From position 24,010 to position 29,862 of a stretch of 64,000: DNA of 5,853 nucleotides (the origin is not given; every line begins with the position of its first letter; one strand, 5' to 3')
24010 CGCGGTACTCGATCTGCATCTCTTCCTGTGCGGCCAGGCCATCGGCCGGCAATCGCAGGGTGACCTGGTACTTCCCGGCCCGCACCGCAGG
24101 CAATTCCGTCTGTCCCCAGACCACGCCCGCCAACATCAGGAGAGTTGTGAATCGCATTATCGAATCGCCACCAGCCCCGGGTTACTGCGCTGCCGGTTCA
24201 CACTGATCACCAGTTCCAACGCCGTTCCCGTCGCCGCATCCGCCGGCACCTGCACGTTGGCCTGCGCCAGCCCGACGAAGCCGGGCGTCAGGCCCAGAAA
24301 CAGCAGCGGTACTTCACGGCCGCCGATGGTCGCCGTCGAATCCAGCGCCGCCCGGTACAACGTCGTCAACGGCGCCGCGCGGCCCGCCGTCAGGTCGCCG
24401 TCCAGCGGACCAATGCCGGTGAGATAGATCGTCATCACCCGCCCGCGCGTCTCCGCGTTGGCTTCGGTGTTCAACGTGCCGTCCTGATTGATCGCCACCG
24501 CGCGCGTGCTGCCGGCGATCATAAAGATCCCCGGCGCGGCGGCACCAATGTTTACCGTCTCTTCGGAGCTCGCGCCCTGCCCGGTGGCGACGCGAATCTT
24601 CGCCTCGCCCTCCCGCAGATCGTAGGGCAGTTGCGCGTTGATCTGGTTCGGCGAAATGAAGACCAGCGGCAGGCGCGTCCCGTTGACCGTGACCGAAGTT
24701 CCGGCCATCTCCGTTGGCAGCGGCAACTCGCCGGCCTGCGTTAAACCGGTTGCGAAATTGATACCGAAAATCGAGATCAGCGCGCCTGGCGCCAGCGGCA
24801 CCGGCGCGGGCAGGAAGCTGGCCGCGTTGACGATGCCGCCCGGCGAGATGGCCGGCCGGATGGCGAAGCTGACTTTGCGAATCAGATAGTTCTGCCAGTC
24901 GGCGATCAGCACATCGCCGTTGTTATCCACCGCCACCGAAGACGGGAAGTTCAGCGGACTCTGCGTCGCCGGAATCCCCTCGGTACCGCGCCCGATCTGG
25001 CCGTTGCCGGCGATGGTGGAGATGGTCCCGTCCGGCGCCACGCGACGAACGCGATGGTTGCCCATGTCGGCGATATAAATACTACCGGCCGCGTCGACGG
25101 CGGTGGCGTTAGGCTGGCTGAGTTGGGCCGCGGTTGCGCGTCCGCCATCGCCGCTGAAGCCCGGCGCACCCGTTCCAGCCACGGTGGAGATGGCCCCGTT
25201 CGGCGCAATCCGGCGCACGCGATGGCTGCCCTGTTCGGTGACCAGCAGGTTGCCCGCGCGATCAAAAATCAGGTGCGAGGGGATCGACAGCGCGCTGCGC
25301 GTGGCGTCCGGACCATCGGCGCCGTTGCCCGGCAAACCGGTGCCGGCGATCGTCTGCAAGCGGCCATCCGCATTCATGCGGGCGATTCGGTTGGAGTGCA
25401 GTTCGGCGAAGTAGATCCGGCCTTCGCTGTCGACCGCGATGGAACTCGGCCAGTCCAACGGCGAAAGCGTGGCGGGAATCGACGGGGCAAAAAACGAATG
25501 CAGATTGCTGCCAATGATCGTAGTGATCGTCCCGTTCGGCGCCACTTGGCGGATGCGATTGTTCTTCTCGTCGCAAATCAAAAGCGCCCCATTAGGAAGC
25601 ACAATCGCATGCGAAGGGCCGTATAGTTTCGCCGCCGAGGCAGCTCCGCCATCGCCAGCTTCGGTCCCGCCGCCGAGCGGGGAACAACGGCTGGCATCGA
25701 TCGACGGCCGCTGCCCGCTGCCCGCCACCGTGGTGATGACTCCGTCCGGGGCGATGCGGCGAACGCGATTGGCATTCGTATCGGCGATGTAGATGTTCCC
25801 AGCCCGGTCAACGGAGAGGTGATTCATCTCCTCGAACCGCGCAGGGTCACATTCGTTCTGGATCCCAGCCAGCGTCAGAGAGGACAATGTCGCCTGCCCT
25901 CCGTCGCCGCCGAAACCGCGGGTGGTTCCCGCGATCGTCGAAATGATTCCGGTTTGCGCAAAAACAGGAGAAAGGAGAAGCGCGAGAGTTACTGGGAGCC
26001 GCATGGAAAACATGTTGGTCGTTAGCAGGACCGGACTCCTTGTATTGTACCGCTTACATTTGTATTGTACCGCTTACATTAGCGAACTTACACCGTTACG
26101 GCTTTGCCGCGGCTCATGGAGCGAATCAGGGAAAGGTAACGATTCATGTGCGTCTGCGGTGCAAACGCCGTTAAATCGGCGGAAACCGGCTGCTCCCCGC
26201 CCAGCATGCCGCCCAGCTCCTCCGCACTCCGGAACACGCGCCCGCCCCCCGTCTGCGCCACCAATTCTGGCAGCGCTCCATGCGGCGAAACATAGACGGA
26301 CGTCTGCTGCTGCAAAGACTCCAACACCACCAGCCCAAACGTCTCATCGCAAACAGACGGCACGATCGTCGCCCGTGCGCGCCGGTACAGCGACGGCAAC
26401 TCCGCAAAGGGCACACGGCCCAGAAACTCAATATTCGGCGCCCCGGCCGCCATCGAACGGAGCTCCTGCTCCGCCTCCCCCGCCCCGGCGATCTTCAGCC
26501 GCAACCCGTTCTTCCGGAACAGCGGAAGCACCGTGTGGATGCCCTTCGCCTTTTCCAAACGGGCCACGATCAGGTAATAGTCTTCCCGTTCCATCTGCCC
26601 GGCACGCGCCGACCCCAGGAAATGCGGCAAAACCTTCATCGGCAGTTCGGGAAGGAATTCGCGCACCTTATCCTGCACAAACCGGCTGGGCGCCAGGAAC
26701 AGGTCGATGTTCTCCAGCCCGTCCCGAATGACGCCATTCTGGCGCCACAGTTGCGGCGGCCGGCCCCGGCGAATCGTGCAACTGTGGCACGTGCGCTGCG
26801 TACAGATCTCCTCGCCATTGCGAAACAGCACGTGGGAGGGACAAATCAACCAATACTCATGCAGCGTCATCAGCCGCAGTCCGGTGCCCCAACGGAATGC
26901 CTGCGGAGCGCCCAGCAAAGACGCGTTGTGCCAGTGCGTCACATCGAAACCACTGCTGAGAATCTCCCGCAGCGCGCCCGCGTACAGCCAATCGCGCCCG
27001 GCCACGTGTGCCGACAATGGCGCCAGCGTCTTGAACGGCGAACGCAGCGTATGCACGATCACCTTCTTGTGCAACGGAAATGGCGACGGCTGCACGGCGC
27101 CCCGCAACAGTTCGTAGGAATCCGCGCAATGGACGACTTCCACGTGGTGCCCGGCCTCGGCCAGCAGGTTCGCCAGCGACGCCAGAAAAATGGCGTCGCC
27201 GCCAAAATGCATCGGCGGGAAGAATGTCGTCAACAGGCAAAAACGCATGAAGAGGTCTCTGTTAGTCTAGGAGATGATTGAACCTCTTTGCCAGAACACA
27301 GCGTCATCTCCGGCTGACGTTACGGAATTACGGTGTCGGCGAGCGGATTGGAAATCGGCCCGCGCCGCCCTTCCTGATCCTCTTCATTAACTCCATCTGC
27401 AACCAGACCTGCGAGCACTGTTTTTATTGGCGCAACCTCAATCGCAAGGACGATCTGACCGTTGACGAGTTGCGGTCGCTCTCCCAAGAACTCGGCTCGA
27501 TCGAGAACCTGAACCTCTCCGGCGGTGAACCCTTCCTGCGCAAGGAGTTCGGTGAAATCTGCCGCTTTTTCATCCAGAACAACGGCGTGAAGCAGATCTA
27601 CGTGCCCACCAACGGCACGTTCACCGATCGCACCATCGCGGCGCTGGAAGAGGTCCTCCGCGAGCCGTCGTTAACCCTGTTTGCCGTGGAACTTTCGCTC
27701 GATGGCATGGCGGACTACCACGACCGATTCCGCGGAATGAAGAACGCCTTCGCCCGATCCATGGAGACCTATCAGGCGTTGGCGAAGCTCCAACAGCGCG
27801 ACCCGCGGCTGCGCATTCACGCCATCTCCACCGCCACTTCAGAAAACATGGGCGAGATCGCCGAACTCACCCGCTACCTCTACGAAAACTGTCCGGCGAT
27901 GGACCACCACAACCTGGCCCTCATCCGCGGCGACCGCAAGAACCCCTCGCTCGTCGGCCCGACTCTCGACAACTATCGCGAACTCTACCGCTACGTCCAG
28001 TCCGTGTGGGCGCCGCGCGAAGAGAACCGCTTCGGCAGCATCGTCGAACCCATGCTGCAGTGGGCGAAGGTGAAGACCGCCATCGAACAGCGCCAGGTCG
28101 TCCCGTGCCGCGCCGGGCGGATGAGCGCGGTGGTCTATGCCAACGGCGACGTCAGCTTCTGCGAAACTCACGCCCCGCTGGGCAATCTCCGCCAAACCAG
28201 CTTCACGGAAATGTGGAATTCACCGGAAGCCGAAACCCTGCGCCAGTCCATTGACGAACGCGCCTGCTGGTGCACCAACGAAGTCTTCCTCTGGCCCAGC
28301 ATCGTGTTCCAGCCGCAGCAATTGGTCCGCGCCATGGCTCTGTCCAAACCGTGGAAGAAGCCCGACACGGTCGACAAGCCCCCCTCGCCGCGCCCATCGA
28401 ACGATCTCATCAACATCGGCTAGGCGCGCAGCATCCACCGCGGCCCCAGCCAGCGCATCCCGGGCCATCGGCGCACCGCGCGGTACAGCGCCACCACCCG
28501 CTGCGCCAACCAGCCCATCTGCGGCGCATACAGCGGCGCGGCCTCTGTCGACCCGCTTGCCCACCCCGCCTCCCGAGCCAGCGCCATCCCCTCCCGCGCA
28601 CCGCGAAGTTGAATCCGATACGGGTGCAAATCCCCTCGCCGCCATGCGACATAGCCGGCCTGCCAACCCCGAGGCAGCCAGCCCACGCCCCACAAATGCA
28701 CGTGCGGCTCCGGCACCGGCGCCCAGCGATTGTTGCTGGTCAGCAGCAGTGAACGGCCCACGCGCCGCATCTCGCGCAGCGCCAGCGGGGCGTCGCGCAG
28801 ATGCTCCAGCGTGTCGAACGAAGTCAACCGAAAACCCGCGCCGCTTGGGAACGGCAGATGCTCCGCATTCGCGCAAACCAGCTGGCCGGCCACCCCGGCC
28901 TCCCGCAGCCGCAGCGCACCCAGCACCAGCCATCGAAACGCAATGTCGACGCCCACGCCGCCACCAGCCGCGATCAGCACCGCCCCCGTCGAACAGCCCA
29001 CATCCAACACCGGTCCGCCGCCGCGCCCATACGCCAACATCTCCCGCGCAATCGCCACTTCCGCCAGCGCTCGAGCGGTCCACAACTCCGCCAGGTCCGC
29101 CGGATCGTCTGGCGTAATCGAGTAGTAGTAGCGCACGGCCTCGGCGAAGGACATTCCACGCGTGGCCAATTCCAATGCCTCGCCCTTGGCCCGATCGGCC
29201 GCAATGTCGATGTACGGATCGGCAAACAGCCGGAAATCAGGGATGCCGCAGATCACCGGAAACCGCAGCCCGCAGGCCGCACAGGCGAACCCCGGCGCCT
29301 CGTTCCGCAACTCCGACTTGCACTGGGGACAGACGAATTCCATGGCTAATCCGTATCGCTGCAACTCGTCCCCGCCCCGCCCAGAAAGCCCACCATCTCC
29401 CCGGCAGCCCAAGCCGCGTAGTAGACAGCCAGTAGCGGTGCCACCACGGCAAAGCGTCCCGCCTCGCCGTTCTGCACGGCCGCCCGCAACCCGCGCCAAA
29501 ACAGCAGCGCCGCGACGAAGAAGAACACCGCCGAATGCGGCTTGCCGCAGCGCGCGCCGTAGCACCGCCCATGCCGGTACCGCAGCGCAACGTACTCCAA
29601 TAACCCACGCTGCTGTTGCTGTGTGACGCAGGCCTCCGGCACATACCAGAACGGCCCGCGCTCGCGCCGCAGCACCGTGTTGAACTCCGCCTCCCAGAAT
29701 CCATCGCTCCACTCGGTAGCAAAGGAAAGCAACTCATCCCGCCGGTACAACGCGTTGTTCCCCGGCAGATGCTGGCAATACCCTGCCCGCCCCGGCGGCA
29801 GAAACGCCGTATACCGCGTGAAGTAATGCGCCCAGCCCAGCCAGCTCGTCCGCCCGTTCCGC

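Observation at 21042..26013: Exported three-gene operon of unknown function with Cys-, Met- and His-rich ligand patches: candidate undescribed envelope metal-handling system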

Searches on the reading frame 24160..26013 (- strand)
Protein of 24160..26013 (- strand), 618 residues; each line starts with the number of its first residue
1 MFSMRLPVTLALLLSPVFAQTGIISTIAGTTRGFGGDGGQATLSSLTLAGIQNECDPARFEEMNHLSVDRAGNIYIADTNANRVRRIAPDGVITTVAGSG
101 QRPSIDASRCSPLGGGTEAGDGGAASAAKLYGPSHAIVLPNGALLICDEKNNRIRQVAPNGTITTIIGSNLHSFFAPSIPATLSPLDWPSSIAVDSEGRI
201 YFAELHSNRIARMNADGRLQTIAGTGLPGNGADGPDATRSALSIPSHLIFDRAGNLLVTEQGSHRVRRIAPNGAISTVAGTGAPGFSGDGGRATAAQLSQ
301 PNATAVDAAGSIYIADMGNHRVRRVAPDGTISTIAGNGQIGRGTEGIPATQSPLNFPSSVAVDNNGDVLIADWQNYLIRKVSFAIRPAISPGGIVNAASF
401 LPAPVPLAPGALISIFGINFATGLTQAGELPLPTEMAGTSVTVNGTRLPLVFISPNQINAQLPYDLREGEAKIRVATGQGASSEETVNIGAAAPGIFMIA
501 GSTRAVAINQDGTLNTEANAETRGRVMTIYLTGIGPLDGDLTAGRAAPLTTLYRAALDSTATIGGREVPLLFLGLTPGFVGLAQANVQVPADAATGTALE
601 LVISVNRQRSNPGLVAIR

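Call 3: search_protein_families(library=pfam, proteins=[window:24160-26013:-], max_evalue=1)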
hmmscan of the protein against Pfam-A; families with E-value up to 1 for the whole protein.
window:24160-26013:- (618 aa): 12 families
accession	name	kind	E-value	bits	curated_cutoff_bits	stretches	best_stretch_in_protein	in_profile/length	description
PF25021.1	TEN_NHL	-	1.6e-34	119.9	27.1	4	108-325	120-356/357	Teneurin NHL domain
PF01436.27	NHL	-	5.8e-25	86.5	20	5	354-379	1-26/28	NHL repeat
PF08450.18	SGL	-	1.4e-11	45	26.3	3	299-332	184-217/246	SMP-30/Gluconolactonase/LRE-like region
PF06739.17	SBBP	-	2.1e-11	44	20.5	2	184-201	10-27/38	Beta-propeller repeat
PF24684.1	Vgb_lyase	-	2.5e-10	40.1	50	2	189-332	15-130/290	Virginiamycin B lyase family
PF22701.2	Mala_s_1-like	-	9.2e-07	29.3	27.5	1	190-371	2-146/195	Mal s 1 allergenic protein-like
PF01833.30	TIG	-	6e-06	26.6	20.9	1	400-482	6-77/84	IPT/TIG domain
PF13449.12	Phytase-like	-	9.1e-06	26.2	27.6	0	274-331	43-100/284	Esterase-like activity of phytase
PF05787.19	PhoX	-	0.0003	20.5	24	1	195-281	381-470/515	Alkaline phosphatase PhoX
PF07494.17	Reg_prop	-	0.0011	19.3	20.4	0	190-203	8-21/24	Two component regulator propeller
PF20067.5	SSL_N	-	0.0082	16.4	18.9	0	191-203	25-37/46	Strictosidine synthase-like, N-terminal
PF17164.10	DUF5122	-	0.14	12.9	27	0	71-92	9-31/36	Domain of unknown function (DUF5122) beta-propeller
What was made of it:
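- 24157..26013 (-): Gene 1 (618 aa). Exported six-bladed NHL beta-propeller, then a TIG/Ig-like domain and the TIGR03437 'Solibacter C-terminal' domain. Lineage-specific accessory of the module. Pfam TEN_NHL 1.6e-34, NHL 5.8e-25, TIG 6e-06 (call 3).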

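Call 4: search_protein_families(library=ncbifam, proteins=[window:24160-26013:-], max_evalue=1)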
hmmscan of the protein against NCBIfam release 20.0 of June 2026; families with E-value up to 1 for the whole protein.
window:24160-26013:- (618 aa): 9 families
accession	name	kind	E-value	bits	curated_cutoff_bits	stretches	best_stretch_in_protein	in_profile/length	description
TIGR03437.1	Soli_cterm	paralog_domain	3.8e-65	219.8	29.05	1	394-618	1-225/225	Solibacter uncharacterized C-terminal domain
NF035926.1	scyF_NHL_VPEP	equivalog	2e-16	60.1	350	2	141-349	113-297/376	scytonemin biosynthesis PEP-CTERM protein ScyF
NF033206.1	ScyE_fam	subfamily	4.3e-13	49.5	80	3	294-370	3-88/333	ScyD/ScyE family protein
NF000022.1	stregra_B_VgbA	exception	1.1e-05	24.7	600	1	188-231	100-140/299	streptogramin B lyase Vgb(A)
NF058597.1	CoaZ_rpt_PGGG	domain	4.8e-05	23.4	30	1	437-484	31-82/88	choice-of-anchor Z repeating domain-containing protein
NF047780.1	LIC12708_fam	subfamily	0.00088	18.2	150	0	134-207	59-140/391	LIC_12708 family protein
TIGR02604.1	Piru_Ver_Nterm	subfamily_domain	0.007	15.8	122.2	0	56-213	204-347/367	PVC-type heme-binding CxxCH protein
NF053851.1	Bdello_MAT_N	subfamily_domain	0.026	14.3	60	0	258-334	51-128/162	mosaic adhesive trimer family chimeric fiber protein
NF000096.1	stregra_B_VgbB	exception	0.035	13.3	600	0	189-222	101-131/295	streptogramin B lyase Vgb(B)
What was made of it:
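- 24157..26013 (-): TIGR03437 3.8e-65 (call 4).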

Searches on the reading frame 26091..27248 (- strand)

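Call 57: search_protein_families(library=pfam, proteins=[window:26091-27248:-], max_evalue=0.0001)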
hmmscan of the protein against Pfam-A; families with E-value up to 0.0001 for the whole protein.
window:26091-27248:- (386 aa): 4 families
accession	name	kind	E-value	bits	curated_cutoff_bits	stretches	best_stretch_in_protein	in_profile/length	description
PF00534.26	Glycos_transf_1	-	1.3e-18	67.6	26.4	1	220-339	13-140/172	Glycosyl transferases group 1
PF13692.12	Glyco_trans_1_4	-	1.1e-15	58.5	27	1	226-340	5-125/142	Glycosyl transferases group 1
PF13439.12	Glyco_transf_4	-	1.3e-10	42.1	28.5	1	16-209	2-164/170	Glycosyltransferase Family 4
PF13579.12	Glyco_trans_4_4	-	1.2e-07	32.7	29.7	1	19-198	4-145/158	Glycosyl transferase 4-like domain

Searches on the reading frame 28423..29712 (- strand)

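Call 57: search_protein_families(library=pfam, proteins=[window:28423-29712:-], max_evalue=0.0001)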
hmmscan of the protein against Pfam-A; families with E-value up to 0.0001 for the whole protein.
window:28423-29712:- (430 aa): 2 families
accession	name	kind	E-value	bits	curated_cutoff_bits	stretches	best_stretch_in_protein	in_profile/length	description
PF08241.18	Methyltransf_11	-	4.4e-09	37.3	21.2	1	236-319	1-87/95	Methyltransferase domain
PF13649.12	Methyltransf_25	-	4.5e-08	34.1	27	1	235-318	1-92/97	Methyltransferase domain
